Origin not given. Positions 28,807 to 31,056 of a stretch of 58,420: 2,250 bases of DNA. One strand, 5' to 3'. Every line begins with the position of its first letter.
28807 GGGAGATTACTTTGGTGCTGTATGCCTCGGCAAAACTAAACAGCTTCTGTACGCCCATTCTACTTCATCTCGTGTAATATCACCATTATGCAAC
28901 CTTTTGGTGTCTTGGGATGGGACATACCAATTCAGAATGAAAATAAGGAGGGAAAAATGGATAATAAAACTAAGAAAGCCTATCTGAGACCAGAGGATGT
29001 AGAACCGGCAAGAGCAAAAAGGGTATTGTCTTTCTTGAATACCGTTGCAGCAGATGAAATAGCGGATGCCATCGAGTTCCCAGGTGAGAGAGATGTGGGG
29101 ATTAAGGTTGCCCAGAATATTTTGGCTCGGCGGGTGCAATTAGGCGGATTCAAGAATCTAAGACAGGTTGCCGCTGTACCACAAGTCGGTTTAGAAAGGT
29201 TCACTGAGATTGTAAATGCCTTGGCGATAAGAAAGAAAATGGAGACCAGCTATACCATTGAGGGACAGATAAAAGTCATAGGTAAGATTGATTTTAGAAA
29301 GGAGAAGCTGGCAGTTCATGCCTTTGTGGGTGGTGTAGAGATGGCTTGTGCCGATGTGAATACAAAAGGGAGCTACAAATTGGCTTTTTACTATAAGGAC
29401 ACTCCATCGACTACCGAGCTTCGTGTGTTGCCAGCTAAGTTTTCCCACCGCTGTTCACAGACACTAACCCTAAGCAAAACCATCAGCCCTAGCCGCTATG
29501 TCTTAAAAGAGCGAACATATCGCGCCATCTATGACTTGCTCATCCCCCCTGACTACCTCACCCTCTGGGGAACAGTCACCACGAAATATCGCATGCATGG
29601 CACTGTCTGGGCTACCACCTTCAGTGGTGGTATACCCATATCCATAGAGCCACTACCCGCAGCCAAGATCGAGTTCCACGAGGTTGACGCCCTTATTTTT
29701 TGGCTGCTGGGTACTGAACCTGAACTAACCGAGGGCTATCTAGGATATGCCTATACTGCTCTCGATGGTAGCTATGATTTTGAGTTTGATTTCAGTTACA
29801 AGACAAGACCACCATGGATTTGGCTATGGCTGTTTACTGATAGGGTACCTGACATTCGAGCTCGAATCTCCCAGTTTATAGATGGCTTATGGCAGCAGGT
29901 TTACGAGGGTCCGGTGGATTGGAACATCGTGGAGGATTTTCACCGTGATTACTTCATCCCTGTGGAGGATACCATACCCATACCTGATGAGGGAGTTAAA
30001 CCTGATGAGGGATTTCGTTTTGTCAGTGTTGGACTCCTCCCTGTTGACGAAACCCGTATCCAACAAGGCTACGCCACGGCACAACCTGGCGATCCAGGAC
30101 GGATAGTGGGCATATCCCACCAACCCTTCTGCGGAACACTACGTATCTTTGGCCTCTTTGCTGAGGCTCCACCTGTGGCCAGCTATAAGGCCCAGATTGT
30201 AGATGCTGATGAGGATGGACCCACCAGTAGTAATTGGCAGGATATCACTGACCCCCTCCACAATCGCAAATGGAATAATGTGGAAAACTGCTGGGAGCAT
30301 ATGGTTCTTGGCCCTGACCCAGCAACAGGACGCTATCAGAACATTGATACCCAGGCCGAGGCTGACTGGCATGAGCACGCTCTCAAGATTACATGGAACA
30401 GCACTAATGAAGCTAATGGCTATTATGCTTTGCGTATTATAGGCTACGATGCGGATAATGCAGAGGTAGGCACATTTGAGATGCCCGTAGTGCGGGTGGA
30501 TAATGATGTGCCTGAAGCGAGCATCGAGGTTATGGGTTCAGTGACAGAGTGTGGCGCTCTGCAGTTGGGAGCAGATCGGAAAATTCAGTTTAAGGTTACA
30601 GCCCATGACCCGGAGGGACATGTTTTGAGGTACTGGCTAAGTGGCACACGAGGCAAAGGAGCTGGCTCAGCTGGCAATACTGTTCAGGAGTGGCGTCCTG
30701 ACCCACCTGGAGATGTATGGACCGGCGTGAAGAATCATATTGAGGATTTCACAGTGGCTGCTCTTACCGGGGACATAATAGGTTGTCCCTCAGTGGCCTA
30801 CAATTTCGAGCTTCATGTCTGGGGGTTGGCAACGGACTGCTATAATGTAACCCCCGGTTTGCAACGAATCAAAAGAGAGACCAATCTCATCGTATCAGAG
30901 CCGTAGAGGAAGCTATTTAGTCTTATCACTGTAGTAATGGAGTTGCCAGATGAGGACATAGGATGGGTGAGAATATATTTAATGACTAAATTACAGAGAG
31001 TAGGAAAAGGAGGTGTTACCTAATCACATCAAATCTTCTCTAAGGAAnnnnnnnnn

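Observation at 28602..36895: Riboswitch-fronted five-gene cluster: HhH/beta-rich giant, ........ mini-protein, legumain-like caspase-fold protease, AAA+ ATPase and VWA-MIDAS partner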

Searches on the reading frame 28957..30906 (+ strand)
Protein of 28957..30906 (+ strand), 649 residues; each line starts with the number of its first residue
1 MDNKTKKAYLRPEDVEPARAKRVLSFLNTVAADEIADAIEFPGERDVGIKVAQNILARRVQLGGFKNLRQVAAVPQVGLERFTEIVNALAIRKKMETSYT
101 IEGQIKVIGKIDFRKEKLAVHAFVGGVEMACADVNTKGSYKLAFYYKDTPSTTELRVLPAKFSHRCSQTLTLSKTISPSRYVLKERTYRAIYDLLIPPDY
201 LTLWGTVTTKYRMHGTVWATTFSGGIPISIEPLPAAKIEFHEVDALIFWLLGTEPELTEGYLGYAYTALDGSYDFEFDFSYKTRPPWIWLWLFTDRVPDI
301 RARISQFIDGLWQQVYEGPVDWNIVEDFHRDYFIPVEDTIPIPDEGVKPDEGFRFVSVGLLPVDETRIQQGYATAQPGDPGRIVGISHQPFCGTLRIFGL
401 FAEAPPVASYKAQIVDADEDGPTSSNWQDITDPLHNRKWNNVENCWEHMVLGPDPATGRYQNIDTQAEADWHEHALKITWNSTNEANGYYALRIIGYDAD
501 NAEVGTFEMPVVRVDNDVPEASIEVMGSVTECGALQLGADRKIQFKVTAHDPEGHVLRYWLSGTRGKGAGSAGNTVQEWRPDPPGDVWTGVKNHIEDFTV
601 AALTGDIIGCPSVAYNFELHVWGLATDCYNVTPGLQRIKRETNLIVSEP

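Call 4: search_protein_families(library=pfam, proteins=[window:28957-30906:+], max_evalue=0.1)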
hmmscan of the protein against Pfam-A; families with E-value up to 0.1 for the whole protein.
window:28957-30906:+ (649 aa): 1 family
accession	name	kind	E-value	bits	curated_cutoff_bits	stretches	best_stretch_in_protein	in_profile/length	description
PF12836.13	HHH_3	-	8.9e-05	23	27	1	47-86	22-61/65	Helix-hairpin-helix motif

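Call 5: search_protein_families(library=padloc, proteins=[window:28957-30906:+], max_evalue=0.1)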
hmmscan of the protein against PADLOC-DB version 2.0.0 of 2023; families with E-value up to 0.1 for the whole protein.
window:28957-30906:+ (649 aa): 0 families

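Call 6: search_protein_families(library=ncbifam, proteins=[window:28957-30906:+], max_evalue=0.1)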
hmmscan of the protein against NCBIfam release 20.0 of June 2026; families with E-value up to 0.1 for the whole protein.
window:28957-30906:+ (649 aa): 2 families
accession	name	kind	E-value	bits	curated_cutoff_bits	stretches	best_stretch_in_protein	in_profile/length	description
TIGR00426.1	TIGR00426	subfamily_domain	0.0016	18.4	53.1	1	27-85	10-63/69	competence protein ComEA helix-hairpin-helix repeat region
NF005150.0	PRK06628.1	equivalog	0.076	12.4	350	0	28-135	25-129/290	lipid A biosynthesis lauroyl acyltransferase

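Call 20: find_homologous_proteins(query=window:28957-30906:+)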
Query window:28957-30906:+ (649 aa): 114 proteins with E <= 0.001 among 8000 candidates.
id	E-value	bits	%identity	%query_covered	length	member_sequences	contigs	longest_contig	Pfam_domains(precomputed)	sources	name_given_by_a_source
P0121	0.0e+0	1531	100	100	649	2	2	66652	-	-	-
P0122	0.0e+0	1183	76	100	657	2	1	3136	-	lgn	-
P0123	0.0e+0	1127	74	100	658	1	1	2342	-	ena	-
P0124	0.0e+0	1125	73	100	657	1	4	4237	PF12836.14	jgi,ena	-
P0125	0.0e+0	1123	74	100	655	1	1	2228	-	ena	-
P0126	0.0e+0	1081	71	100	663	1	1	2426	PF12836.14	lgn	-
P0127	0.0e+0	1050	71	100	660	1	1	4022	PF12836.14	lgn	-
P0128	0.0e+0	1039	69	100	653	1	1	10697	PF12836.14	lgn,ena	-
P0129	0.0e+0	1018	67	100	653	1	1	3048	PF12836.14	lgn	-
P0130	0.0e+0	1017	67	100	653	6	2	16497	PF12836.14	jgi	jgi:hypothetical protein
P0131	0.0e+0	1016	69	100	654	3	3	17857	PF12836.14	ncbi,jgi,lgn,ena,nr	ncbi:hypothetical protein D4R42_03490 [bacterium]|nr:MAG: hypothetical protein D4R42_03490 [bacteriu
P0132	0.0e+0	1011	68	99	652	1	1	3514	PF12836.14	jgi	-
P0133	5.5e-298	1008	67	100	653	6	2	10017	PF12836.14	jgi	jgi:hypothetical protein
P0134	5.5e-296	1001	66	100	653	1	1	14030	PF12836.14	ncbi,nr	ncbi:MAG: helix-hairpin-helix domain-containing protein [Dehalococcoidales bacterium]|nr:helix-hairp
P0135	8.4e-295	997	66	99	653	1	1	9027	PF12836.14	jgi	-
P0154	1.1e-242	825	58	100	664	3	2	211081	-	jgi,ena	-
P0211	1.2e-134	468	42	84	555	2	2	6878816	-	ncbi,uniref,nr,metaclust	ncbi:hypothetical protein [Pseudobacteroides cellulosolvens]|uniref:Uncharacterized protein n=1 Tax=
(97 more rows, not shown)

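Call 21: find_encoding_contigs(protein=P0154, flank=8000, max_places=2)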
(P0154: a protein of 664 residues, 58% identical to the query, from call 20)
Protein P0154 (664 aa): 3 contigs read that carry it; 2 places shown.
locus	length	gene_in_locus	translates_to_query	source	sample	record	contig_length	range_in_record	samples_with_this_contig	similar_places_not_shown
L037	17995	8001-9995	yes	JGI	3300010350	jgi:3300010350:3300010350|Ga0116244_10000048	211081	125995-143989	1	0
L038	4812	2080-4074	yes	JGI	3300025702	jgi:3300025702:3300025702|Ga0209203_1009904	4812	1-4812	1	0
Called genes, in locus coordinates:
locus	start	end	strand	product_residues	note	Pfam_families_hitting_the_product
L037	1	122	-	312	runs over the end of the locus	PF02826:2-Hacid_dh_C (weak), PF03446:NAD_binding_2 (weak), PF02153:PDH_N, PF20463:PDH_C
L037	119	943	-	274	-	PF08501:Shikimate_dh_N, PF01488:Shikimate_DH, PF18317:SDH_C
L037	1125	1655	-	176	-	-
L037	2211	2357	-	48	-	-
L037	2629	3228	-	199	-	PF02525:Flavodoxin_2, PF03358:FMN_red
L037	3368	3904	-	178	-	PF03130:HEAT_PBS (faint), PF13513:HEAT_EZ (faint), PF13646:HEAT_2, PF02985:HEAT (faint), PF13646:HEAT_2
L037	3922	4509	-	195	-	PF01558:POR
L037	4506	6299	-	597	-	PF01855:POR_N, PF02775:TPP_enzyme_C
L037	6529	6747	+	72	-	-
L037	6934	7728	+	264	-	PF03306:AAL_decarboxy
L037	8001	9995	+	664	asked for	-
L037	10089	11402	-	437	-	PF00815:Histidinol_dh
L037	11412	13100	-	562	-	PF04675:DNA_ligase_A_N, PF01068:DNA_ligase_A_M, PF04679:DNA_ligase_A_C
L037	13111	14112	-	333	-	PF03447:NAD_binding_3, PF00742:Homoserine_dh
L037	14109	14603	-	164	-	PF26798:ACT_10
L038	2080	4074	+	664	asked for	-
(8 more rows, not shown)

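Call 22: find_encoding_contigs(protein=P0211, flank=8000, max_places=2)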
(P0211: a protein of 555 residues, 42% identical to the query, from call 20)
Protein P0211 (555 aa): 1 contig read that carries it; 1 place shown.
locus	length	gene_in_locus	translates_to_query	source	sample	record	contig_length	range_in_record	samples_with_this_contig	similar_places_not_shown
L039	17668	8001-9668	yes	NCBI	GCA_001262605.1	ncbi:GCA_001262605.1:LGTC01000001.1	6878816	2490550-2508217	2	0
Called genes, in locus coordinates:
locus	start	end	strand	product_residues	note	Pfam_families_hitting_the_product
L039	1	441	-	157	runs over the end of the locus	-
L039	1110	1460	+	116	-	PF24161:CCDC39 (weak)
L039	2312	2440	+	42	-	-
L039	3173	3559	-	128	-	PF18624:CdiI_4 (weak)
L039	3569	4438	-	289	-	PF14436:EndoU_bacteria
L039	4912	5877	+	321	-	PF13576:Pentapeptide_3 (faint), PF13599:Pentapeptide_4, PF00805:Pentapeptide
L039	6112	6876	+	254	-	PF00376:MerR, PF13411:MerR_1, PF09278:MerR-DNA-bind (weak), PF07739:TipAS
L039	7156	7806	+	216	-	PF01471:PG_binding_1, PF00877:NLPC_P60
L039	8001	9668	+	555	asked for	-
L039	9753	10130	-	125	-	PF02537:CRCB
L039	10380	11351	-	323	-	PF01073:3Beta_HSD, PF01370:Epimerase, PF02719:Polysacc_synt_2, PF05368:NmrA (faint), PF07993:NAD_binding_4 (faint), PF13460:NAD_binding_10 (weak), PF16363:GDP_Man_Dehyd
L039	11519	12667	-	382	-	PF12838:Fer4_7, PF13187:Fer4_9 (weak), PF13237:Fer4_10 (faint), PF14697:Fer4_21, PF25160:LdpA_Fe-S-bd (faint), PF00037:Fer4 (weak), PF12837:Fer4_6 (weak), PF04432:FrhB_FdhB_C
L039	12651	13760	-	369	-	PF04230:PS_pyruv_trans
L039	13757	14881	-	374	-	PF13439:Glyco_transf_4, PF20706:GT4-conflict, PF00534:Glycos_transf_1, PF13692:Glyco_trans_1_4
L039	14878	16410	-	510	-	PF01943:Polysacc_synt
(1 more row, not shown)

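Call 23: find_encoding_contigs(protein=P0121, flank=10000, max_places=3)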
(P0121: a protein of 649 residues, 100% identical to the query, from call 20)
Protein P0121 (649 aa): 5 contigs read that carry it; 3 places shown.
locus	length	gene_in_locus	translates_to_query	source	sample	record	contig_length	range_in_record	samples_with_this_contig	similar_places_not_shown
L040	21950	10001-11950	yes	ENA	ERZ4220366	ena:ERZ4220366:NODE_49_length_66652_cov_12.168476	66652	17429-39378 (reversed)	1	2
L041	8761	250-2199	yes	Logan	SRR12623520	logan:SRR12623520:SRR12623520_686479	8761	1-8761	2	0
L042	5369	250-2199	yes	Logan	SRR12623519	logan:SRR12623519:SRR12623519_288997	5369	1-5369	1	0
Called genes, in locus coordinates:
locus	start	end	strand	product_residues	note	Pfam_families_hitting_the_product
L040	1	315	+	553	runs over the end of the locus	PF05496:RuvB_N (weak), PF13177:DNA_pol3_delta2, PF13245:AAA_19 (weak), PF13604:AAA_30 (weak), PF00004:AAA, PF22608:DNAX_ATPase_lid, PF21960:RCF1-5-like_lid (weak), PF12169:DNA_pol3_gamma3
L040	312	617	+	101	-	PF02575:YbaB_DNA_bd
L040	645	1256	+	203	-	PF21176:RecR_HhH, PF02132:RecR_ZnF (weak), PF01751:Toprim, PF13662:Toprim_4, PF21175:RecR_C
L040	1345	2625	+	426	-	PF00675:Peptidase_M16, PF05193:Peptidase_M16_C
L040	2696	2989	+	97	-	PF02686:GatC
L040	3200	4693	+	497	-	PF02629:CoA_binding (weak), PF13380:CoA_binding_2, PF13607:Succ_CoA_lig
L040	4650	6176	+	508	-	PF02629:CoA_binding, PF13380:CoA_binding_2, PF13607:Succ_CoA_lig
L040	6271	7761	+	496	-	PF01425:Amidase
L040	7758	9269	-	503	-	PF00749:tRNA-synt_1c, PF19269:Anticodon_2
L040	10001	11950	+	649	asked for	-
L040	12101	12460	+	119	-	-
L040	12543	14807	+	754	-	PF01650:Peptidase_C13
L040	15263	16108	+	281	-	PF13191:AAA_16 (weak), PF00004:AAA (faint), PF07728:AAA_5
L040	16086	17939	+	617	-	-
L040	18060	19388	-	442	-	PF02403:Seryl_tRNA_N, PF00587:tRNA-synt_2b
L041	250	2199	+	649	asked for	-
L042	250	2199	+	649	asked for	-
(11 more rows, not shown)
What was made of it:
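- The five-gene arrangement is intact on three independent assemblies of the same organism (call 23).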

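Call 25: find_related_loci(query=A2, collection=metagenome_contigs, flank=6000)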
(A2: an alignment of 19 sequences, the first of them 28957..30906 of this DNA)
Query A2 (649 aa) in metagenome_contigs; peptide patterns used: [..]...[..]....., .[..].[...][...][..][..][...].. (x = any residue, [..] = any of these).
108 stretches matched a pattern; 23 encode a relative of the query (tblastn E <= 1e-3); 23 distinct loci.
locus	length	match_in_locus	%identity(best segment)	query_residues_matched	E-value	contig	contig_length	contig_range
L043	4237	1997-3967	73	1-649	0e+0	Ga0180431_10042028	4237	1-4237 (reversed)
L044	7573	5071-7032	69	1-649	0e+0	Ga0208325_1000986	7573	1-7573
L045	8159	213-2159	66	6-649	0e+0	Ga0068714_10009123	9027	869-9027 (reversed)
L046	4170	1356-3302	63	1-649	0e+0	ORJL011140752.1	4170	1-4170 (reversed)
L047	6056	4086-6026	63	1-649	0e+0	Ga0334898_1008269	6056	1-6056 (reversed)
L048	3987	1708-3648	62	1-649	0e+0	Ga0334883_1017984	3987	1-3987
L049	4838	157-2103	62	1-649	0e+0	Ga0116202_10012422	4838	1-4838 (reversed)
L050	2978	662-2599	60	1-649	0e+0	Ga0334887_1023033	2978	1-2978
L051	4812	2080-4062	58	1-649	0e+0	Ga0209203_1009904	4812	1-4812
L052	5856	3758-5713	55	1-649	0e+0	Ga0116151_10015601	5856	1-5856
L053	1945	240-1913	58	94-649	0e+0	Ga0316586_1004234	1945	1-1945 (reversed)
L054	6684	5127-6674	57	1-520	0e+0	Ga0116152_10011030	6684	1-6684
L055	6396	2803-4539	51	70-649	0e+0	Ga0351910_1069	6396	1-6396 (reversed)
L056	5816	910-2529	51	101-646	2e-168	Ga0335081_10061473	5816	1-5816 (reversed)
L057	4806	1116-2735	50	101-646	1e-169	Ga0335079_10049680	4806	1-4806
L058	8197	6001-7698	45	96-648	1e-151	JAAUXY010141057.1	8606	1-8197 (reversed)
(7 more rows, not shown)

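Call 43: search_protein_families(library=pfam, proteins=[L058:1385-3367:+, L058:3396-5678:+, L045:5215-6972:-, L045:6991-7467:-, L055:4476-6338:-], max_evalue=0.01)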
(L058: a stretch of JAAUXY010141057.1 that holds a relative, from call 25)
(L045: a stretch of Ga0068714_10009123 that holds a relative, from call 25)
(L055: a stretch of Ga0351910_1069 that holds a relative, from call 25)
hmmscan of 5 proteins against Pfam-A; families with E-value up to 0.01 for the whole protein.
L058:1385-3367:+ (660 aa): 6 families
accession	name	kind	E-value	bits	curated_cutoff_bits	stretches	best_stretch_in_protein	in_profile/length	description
PF11028.14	TMEM260-like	-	3.8e-33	115.2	24.2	1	39-193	1-168/179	Protein O-mannosyl-transferase TMEM260-like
PF07719.23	TPR_2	-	1.9e-06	28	27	1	555-585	4-34/34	Tetratricopeptide repeat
PF13432.12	TPR_16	-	0.00015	22.6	32.7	1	530-583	9-62/65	Tetratricopeptide repeat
PF00515.34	TPR_1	-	0.00018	21.6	27.8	1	555-585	4-34/34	Tetratricopeptide repeat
PF13176.12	TPR_7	-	0.0021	18.4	27.9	0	555-580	2-27/36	Tetratricopeptide repeat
PF13231.12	PMT_2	-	0.0036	18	26.1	1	67-214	12-150/160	Dolichyl-phosphate-mannose-protein mannosyltransferase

L058:3396-5678:+ (760 aa): 2 families
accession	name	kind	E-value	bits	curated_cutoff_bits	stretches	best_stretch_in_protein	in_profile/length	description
PF19313.5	DUF5916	-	9e-22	78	22.6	1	273-373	5-100/572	Domain of unknown function (DUF5916)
PF06452.16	CBM9_1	-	0.002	18.5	23.4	1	67-234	1-149/185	Carbohydrate family 9 binding domain-like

L045:5215-6972:- (585 aa): 1 family
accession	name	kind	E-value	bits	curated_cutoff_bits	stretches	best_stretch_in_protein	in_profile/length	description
PF01364.23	Peptidase_C25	-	1.5e-11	44.6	23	1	126-432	27-374/374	Peptidase family C25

L045:6991-7467:- (158 aa): 0 families

L055:4476-6338:- (620 aa): 0 families

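Call 53: search_solved_structures(query=A2, max_evalue=1)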
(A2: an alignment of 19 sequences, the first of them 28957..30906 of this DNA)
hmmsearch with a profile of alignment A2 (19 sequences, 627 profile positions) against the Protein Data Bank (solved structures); distinct sequences matched with E-value up to 1: 0.
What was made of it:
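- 28957..30906 (+): HhH649: an N-terminal (HhH)2 helical module of about 90 aa, followed by about 550 aa of consecutive beta-sandwich domains. No catalytic domain was detected. Call 53 (no PDB sequence hit).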

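Call 71: predict_structure(alignment_id=A7)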
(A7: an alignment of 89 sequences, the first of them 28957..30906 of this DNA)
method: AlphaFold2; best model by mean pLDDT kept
length: 649 residues; sequences in the alignment: 89
mean_pLDDT: 91.5   pTM: 0.70
mean pLDDT of the five models: 91.5, 91.0, 90.2, 90.1, 89.0
residues with pLDDT >= 90: 482; 70-90: 136; 50-70: 28; < 50: 3
segments of 3 or more residues with pLDDT < 50: 1-3
pLDDT, mean of each block of 10 residues (from residue 1): 66 93 87 79 79 86 88 91 90 81 91 88 89 96 90 94 80 93 93 88 75 97 93 97 77 78 95 93 68 80 96 96 95 96 94 98 96 96 95 98 97 98 98 97 92 97 96 97 98 98 98 98 93 92 98 96 96 96 82 98 93 97 97 95 95
secondary structure, 60 per line:
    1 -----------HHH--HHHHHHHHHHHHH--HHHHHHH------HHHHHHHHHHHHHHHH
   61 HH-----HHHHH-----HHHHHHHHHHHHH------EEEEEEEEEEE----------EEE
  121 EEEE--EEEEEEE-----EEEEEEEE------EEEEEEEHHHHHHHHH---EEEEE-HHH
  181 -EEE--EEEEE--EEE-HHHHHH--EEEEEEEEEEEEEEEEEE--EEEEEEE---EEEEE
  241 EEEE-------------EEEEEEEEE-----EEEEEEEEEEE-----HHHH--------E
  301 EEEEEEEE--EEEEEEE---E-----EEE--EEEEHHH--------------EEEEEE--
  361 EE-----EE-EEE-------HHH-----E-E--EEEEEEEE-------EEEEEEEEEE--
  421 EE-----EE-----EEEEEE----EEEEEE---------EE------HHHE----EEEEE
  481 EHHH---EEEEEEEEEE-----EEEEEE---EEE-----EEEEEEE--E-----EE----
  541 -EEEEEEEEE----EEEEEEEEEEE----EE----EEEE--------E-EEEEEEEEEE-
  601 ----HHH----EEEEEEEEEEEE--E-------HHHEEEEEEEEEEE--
elements in order: H17-29 H32-38 H45-62 H68-72 H78-90 E97-107 E118-124 E127-133 E139-146 E153-159 H160-168 E172-176 E182-184 E187-191 E194-196 H198-203 E206-223 E226-232 E236-244 E258-266 E272-282 H288-291 E300-308 E311-317 E327-329 E332-335 E353-358 E371-373 E394-401 E409-418 E435-440 E445-450 E476-481 E488-497 E503-508 E512-514 E520-526 E542-550 E555-565 E576-579 E590-599 E612-623 E637-647
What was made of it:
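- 28957..30906 (+): Call 71 (AF2 pLDDT 91.5).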
